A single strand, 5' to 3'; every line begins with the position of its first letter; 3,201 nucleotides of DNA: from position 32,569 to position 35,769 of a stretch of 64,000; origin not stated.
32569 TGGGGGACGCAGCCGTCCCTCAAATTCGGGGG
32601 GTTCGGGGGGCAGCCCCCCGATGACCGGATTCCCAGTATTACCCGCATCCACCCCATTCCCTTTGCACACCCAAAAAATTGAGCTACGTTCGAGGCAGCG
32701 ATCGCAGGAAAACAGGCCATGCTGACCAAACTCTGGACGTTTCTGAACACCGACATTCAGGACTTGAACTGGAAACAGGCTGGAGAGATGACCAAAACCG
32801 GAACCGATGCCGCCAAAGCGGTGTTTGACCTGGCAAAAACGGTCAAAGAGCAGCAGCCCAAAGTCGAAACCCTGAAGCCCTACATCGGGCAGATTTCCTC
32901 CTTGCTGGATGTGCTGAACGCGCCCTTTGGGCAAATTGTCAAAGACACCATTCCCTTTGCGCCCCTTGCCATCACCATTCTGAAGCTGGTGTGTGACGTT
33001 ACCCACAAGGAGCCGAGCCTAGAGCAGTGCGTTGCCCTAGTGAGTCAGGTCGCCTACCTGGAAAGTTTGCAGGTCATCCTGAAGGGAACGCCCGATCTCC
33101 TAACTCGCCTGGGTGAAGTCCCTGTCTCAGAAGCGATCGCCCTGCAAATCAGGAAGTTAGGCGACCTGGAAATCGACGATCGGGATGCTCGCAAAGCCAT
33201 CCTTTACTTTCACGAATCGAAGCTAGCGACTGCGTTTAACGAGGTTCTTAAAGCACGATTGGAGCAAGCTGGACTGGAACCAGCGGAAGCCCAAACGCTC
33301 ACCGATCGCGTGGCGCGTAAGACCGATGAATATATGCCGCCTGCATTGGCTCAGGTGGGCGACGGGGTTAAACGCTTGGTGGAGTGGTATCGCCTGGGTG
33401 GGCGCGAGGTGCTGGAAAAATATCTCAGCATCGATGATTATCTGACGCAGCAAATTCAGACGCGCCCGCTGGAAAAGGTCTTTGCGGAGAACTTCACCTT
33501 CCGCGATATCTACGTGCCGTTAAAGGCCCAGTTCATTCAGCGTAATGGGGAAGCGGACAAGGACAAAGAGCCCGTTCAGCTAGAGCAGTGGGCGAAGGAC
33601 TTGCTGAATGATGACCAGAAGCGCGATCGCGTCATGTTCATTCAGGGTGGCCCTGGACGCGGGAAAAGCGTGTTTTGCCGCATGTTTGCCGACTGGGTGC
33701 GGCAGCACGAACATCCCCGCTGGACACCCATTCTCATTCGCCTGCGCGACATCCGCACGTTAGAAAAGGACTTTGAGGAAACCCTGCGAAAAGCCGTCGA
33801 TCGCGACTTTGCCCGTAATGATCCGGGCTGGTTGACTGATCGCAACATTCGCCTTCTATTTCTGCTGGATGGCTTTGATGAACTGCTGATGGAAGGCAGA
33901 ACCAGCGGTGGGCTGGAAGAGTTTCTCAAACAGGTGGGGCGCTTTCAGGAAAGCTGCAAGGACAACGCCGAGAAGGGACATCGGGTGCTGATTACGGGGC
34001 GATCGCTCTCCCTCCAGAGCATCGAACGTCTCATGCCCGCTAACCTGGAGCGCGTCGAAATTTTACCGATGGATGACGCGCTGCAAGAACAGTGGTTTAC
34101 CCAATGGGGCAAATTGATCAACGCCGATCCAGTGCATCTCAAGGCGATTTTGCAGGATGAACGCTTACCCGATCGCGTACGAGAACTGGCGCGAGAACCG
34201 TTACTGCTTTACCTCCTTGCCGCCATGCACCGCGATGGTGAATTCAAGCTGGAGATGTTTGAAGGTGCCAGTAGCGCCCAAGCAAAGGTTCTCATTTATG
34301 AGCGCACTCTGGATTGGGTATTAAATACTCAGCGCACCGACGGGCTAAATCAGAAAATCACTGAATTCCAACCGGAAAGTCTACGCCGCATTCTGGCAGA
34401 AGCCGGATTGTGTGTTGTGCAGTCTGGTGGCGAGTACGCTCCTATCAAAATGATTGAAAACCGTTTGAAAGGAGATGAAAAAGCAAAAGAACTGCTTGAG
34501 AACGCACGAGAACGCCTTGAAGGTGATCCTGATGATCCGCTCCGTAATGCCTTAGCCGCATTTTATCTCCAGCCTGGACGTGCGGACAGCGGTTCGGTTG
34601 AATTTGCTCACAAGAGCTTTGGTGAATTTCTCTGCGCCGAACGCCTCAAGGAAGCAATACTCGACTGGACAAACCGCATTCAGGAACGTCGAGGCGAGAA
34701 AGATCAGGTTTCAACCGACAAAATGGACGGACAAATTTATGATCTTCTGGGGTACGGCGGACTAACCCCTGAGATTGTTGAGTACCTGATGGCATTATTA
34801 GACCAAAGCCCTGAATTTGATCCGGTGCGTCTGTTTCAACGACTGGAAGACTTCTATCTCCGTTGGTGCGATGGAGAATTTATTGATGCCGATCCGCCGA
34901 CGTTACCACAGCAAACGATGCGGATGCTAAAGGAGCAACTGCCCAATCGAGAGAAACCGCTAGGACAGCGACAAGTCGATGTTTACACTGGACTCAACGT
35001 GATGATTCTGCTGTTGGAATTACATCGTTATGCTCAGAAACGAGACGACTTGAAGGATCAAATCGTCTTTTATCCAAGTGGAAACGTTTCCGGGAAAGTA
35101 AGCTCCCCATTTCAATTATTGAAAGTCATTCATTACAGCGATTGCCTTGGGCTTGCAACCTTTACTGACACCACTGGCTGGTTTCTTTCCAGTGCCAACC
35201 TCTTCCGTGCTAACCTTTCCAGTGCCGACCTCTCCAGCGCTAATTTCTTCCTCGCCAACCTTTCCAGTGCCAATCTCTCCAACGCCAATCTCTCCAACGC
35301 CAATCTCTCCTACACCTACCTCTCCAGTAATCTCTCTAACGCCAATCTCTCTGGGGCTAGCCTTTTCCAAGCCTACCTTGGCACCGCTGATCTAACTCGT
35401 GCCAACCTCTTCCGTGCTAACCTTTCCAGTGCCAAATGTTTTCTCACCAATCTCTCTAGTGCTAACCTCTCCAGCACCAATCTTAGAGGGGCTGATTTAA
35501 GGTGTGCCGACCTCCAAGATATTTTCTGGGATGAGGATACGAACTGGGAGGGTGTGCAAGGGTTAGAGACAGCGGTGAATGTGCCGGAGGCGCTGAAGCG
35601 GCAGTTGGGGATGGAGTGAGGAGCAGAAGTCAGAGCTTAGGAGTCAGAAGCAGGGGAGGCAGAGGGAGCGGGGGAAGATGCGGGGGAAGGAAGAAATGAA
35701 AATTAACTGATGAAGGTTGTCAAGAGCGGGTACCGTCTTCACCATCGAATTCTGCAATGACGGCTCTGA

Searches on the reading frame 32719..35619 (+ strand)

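Call 65: search_protein_families(library=pfam, proteins=[window:32719-35619:+], max_evalue=0.00001)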
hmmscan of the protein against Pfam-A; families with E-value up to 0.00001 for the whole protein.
window:32719-35619:+ (966 aa): 3 families
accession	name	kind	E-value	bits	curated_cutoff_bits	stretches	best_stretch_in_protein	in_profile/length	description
PF22735.1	NNH3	-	5.4e-61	206.7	27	1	50-261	2-213/213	NACHT N-terminal Helical domain 3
PF00805.28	Pentapeptide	-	3.4e-17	62.1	20.2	1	826-864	1-39/40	Pentapeptide repeats (8 copies)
PF05729.18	NACHT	-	3.2e-10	40.6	26.7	1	304-463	1-163/167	NACHT domain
